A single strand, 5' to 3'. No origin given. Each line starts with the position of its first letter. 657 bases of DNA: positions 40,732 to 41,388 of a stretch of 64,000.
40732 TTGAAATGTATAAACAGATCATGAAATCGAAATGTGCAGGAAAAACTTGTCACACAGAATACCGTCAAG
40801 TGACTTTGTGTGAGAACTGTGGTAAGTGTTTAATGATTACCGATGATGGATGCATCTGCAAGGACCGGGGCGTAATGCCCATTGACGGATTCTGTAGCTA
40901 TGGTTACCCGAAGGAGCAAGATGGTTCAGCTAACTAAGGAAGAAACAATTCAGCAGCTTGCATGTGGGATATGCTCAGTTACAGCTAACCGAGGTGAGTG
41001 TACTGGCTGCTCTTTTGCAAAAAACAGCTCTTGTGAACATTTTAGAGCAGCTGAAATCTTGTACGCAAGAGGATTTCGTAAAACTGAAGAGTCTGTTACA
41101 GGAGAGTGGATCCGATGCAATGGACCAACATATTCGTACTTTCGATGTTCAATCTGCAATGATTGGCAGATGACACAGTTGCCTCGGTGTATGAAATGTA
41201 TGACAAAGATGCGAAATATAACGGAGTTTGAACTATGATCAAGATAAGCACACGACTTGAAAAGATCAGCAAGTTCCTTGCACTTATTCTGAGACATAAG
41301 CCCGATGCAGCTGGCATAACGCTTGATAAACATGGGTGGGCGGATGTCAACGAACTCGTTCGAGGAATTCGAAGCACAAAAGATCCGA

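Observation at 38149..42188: Operon ending in a phage-encoded Tpt1/KptA RNA 2'-phosphotransferase, with KH-domain and multi-zinc-ribbon proteins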

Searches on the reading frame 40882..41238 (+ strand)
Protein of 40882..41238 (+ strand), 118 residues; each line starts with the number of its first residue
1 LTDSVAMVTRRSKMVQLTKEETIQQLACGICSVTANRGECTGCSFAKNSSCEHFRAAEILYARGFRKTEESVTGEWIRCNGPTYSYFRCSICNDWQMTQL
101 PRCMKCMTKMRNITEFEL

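Call 5: search_protein_families(library=pfam, proteins=[window:40882-41238:+], max_evalue=0.1)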
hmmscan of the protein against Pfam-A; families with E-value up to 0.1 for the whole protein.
window:40882-41238:+ (118 aa): 0 families

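Call 17: search_protein_families(library=phrogs, proteins=[window:40882-41238:+], max_evalue=0.01)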
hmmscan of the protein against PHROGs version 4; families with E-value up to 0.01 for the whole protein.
window:40882-41238:+ (118 aa): 0 families

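Call 47: search_protein_families(library=ncbifam, proteins=[window:40921-41238:+], max_evalue=0.01)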
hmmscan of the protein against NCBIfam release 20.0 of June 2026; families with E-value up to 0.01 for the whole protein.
window:40921-41238:+ (105 aa): 0 families

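Call 79: list_cluster_members(proteins=[window:40921-41235:+, window:40900-41235:+, window:40964-41170:+, window:41235-41849:+, window:39817-40053:+, window:41818-42066:+])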
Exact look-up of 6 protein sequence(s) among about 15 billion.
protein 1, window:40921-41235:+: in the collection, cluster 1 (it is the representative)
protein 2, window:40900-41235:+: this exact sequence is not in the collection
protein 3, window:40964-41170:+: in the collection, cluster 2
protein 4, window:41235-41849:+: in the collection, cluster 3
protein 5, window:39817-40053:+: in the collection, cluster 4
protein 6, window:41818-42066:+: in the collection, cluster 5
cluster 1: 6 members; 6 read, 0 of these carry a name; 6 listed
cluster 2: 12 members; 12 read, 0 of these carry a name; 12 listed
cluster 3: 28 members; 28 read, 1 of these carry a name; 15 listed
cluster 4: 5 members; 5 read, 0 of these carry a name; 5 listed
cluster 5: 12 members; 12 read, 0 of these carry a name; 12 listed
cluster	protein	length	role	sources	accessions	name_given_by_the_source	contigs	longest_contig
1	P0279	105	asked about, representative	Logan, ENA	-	-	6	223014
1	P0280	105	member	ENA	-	-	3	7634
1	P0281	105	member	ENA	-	-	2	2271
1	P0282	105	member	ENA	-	-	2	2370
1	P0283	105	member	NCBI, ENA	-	-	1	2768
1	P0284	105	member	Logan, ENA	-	-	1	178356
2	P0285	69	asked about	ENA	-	-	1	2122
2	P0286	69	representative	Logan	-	-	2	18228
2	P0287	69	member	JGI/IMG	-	-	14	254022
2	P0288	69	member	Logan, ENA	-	-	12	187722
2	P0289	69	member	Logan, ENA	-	-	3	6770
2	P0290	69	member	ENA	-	-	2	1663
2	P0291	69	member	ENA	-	-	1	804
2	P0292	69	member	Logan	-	-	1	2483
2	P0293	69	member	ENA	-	-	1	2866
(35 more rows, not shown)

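Call 82: search_protein_families(library=padloc, proteins=[window:40921-41238:+], max_evalue=0.01)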
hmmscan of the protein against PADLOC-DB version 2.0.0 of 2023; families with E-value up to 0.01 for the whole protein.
window:40921-41238:+ (105 aa): 0 families
